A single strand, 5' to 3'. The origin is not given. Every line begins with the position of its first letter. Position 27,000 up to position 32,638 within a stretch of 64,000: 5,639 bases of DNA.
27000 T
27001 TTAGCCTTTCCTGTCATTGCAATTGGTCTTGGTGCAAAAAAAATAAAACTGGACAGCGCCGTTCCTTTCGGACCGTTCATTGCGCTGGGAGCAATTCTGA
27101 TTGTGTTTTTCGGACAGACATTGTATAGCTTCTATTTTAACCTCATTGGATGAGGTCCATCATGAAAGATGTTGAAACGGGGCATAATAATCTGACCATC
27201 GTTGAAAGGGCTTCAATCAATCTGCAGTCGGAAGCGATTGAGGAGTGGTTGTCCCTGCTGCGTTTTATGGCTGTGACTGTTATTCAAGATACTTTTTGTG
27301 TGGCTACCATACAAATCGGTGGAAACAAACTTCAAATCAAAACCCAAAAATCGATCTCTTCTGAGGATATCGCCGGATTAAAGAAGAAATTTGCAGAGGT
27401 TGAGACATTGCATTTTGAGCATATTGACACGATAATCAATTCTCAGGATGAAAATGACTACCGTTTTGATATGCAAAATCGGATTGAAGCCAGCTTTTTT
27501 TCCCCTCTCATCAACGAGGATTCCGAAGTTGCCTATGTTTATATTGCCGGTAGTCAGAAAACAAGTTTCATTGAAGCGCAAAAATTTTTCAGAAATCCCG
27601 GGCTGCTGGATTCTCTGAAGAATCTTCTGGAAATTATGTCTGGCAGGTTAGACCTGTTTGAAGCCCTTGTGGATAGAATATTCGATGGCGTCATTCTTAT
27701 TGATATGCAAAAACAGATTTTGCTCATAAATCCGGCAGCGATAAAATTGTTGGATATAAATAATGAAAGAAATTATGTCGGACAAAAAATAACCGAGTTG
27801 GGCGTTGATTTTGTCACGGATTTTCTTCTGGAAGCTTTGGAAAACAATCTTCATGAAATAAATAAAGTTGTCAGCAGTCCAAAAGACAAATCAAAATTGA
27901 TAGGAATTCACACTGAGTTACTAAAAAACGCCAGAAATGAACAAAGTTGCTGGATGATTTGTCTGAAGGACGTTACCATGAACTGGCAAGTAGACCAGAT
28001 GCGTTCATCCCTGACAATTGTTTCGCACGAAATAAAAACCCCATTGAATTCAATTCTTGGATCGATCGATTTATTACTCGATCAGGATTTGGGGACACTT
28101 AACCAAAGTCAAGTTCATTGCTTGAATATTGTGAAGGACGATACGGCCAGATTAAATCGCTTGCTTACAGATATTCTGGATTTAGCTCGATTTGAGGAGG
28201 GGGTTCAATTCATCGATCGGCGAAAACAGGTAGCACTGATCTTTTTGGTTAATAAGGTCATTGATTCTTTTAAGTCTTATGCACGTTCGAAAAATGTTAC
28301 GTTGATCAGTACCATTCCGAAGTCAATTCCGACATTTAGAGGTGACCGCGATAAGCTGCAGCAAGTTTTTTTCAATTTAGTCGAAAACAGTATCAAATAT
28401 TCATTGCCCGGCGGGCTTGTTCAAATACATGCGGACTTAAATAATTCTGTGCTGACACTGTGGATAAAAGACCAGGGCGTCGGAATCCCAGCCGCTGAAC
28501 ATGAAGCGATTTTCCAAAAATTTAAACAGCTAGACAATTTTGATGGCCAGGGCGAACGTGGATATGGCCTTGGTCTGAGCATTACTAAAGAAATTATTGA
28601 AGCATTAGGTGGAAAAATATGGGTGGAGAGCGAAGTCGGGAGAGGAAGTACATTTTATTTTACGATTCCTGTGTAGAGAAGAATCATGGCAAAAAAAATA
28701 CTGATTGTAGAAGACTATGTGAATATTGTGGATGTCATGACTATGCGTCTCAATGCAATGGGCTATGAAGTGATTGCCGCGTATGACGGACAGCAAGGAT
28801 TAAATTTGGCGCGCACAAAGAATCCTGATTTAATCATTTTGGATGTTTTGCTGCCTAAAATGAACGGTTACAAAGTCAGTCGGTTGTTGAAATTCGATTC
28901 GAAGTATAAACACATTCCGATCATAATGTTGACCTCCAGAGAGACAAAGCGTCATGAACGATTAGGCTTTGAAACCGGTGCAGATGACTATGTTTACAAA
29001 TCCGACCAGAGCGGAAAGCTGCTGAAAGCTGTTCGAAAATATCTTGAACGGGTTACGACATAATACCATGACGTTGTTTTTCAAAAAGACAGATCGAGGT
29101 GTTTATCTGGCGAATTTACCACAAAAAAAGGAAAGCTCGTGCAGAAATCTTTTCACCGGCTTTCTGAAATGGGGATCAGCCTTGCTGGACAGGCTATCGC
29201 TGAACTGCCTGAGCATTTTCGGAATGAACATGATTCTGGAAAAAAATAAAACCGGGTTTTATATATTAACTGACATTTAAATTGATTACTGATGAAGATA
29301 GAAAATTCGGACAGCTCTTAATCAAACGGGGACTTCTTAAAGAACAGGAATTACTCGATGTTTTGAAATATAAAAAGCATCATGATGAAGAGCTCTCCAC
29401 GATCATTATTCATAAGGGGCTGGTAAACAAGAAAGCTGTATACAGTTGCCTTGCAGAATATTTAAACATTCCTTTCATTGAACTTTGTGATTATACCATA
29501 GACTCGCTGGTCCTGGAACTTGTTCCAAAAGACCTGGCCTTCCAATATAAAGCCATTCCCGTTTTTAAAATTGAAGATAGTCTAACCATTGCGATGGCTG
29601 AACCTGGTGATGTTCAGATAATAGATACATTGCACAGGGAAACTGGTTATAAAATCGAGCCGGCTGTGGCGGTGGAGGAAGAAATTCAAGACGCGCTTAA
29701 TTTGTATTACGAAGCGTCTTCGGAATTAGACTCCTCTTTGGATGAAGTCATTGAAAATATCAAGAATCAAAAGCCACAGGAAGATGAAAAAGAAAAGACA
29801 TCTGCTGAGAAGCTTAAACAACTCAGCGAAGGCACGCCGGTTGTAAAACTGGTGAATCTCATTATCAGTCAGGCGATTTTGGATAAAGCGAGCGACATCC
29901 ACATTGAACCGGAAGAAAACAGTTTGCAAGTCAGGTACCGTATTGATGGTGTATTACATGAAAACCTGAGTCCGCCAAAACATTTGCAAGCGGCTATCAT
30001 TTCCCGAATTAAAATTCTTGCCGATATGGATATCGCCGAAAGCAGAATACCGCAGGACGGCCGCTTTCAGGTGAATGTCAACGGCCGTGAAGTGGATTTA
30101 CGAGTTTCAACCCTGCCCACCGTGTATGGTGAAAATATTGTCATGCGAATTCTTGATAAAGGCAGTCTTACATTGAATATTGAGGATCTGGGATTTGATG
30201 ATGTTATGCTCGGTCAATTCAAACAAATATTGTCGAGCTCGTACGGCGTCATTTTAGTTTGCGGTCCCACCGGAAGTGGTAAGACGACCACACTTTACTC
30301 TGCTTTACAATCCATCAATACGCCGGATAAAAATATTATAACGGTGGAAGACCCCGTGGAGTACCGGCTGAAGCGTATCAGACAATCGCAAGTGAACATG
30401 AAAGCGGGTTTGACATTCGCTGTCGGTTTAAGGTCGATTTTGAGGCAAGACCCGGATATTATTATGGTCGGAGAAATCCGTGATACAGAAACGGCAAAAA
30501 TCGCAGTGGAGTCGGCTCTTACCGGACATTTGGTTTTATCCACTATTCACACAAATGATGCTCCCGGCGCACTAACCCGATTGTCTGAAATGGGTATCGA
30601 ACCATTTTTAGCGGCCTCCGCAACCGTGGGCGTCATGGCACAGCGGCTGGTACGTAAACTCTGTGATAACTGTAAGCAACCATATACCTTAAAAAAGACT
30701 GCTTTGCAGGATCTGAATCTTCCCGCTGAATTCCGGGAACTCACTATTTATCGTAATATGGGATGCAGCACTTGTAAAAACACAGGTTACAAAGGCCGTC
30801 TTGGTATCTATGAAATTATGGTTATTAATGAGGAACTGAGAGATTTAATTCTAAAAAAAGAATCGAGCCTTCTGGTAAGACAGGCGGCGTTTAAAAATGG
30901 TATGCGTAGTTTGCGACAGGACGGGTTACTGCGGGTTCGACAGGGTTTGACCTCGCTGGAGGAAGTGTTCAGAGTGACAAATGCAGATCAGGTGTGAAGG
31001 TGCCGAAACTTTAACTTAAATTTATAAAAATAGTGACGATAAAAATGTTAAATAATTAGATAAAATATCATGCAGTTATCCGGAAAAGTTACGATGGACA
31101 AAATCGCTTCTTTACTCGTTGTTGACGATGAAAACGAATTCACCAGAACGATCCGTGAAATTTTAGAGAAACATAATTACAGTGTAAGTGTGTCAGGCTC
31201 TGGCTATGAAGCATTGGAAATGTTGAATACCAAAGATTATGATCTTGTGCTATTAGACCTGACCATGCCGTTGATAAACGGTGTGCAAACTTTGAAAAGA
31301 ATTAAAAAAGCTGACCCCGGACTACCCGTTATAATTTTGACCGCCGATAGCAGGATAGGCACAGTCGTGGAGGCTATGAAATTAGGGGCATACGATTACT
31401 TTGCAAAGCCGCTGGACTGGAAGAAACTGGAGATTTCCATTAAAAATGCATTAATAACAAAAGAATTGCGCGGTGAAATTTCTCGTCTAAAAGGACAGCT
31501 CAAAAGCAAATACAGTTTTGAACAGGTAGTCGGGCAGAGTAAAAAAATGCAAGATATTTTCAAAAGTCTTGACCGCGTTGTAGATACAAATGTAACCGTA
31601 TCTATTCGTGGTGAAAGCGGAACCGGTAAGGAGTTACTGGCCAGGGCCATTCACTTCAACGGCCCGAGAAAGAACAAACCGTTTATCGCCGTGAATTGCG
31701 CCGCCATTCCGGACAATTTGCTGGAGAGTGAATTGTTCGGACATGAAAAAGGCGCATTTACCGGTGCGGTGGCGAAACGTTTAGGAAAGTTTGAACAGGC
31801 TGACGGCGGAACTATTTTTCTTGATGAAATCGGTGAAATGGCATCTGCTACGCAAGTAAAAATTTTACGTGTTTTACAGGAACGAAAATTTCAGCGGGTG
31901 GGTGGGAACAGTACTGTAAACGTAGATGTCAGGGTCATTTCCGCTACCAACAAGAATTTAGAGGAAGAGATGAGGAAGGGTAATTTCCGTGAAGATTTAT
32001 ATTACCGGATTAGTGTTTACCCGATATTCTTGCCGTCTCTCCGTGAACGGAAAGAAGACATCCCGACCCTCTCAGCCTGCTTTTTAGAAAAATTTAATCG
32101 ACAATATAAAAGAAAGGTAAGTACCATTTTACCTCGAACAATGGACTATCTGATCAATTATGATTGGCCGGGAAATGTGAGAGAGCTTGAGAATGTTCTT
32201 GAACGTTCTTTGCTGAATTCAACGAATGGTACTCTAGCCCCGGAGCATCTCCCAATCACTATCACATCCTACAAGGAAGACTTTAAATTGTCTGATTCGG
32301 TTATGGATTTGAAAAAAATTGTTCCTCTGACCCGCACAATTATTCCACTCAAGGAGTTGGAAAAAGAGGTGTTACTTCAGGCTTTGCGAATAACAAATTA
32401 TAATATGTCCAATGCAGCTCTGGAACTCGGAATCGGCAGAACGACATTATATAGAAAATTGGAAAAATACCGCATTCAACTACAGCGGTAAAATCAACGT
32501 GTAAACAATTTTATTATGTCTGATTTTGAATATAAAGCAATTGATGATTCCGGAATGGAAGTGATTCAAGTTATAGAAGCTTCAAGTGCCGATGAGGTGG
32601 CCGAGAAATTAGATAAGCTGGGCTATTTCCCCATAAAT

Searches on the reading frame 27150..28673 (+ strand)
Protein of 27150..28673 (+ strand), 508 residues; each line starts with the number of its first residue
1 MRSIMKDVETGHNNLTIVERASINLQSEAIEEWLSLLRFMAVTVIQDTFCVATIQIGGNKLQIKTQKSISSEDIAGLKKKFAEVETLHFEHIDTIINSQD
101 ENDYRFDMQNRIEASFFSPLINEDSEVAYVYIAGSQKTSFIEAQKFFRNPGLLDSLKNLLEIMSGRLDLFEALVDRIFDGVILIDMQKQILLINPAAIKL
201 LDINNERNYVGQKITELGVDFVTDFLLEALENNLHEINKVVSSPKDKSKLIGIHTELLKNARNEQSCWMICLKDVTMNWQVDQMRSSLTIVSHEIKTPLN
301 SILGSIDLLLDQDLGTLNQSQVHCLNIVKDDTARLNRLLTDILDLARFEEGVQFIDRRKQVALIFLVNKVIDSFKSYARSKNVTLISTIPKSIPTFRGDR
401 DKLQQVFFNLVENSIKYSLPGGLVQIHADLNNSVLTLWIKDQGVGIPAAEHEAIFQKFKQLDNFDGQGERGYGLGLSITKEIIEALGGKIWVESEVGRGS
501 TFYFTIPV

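Call 63: search_protein_families(library=pfam, proteins=[window:27150-28673:+], max_evalue=0.01)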
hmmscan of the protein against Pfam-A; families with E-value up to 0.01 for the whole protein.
window:27150-28673:+ (508 aa): 4 families
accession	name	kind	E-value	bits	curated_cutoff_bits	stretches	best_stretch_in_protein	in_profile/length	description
PF02518.31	HATPase_c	-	2e-27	96.3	26.4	1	398-507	1-108/111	Histidine kinase-, DNA gyrase B-, and HSP90-like ATPase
PF00512.31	HisKA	-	3e-15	56.4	26.9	1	287-351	5-66/66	His Kinase A (phospho-acceptor) domain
PF13188.13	PAS_8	-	0.00083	19.6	21.8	1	169-217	2-46/65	PAS domain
PF00989.32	PAS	-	0.0025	18.3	22.6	1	170-217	3-49/113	PAS fold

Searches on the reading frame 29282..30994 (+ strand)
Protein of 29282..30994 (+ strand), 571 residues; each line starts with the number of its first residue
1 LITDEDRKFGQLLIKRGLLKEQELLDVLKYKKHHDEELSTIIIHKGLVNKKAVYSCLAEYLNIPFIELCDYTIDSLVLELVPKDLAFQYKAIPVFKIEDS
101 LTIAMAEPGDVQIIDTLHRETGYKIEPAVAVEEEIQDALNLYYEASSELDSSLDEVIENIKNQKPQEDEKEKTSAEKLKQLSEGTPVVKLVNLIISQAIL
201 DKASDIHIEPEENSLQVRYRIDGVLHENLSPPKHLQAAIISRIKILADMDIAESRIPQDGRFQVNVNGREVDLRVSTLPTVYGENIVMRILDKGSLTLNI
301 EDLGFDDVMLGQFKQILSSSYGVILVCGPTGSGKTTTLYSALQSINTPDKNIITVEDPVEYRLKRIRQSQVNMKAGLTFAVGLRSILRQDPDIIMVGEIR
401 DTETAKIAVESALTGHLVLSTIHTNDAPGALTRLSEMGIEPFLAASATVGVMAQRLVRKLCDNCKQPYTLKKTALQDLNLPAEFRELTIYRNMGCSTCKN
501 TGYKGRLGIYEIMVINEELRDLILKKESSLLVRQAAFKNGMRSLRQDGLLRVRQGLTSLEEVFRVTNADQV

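Call 63: search_protein_families(library=pfam, proteins=[window:29282-30994:+], max_evalue=0.01)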
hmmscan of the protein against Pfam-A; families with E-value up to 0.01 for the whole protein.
window:29282-30994:+ (571 aa): 8 families
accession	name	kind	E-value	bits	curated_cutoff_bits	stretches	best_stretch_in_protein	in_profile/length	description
PF00437.27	T2SSE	-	3.4e-145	483.8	24.9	1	183-564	4-370/370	Type II/IV secretion system protein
PF05157.20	MshEN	-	3.5e-18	65.8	23.1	1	61-146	1-87/90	MshEN domain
PF25199.1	nSTAND_NTPase5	-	0.00018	21.8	34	1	318-367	38-88/145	Novel STAND NTPase 5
PF13401.12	AAA_22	-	0.00032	21.5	27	1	320-368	4-52/130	AAA domain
PF13191.12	AAA_16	-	0.003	18.5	32.6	1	312-359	15-61/167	AAA ATPase domain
PF13476.12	AAA_23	-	0.0046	18.1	27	0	320-338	18-36/201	AAA domain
PF13604.12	AAA_30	-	0.0075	16.5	27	0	313-351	10-48/191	AAA domain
PF00005.33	ABC_tran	-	0.0083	17.2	25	0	323-361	13-51/137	ABC transporter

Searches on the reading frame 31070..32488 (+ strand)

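Call 63: search_protein_families(library=pfam, proteins=[window:31070-32488:+], max_evalue=0.01)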
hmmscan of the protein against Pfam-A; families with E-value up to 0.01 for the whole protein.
window:31070-32488:+ (473 aa): 10 families
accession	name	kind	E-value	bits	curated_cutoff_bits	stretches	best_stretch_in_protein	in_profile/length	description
PF00158.32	Sigma54_activat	-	7.4e-74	247.4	20.2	1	154-319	2-167/168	Sigma-54 interaction domain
PF00072.30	Response_reg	-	1e-29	103.4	30.2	1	16-122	2-108/111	Response regulator receiver domain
PF25601.1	AAA_lid_14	-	4.9e-25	87.6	27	1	325-401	1-77/87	AAA+ ATPase lid domain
PF14532.12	Sigma54_activ_2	-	6.1e-22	78.8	25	1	154-324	1-138/138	Sigma-54 interaction domain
PF02954.25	HTH_8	-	9.1e-15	54.6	22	1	427-467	2-42/42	Bacterial regulatory protein, Fis family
PF07728.20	AAA_5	-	2.5e-07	31.2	22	1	179-297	4-125/139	AAA domain (dynein-related subfamily)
PF00004.35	AAA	-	0.00034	21.5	21.2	1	180-302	4-119/131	ATPase family associated with various cellular activities (AAA)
PF20030.5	bpMoxR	-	0.0015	18.1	27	1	248-300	100-151/205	MoxR domain in the MoxR-vWA-beta-propeller ternary systems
PF23198.2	PDE8A_N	-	0.0035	17.7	29.6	1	10-64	8-62/147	PDE8A-like, N-terminal domain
PF02796.21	HTH_7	-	0.0048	17.4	23.8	0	450-466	28-44/45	Helix-turn-helix domain of resolvase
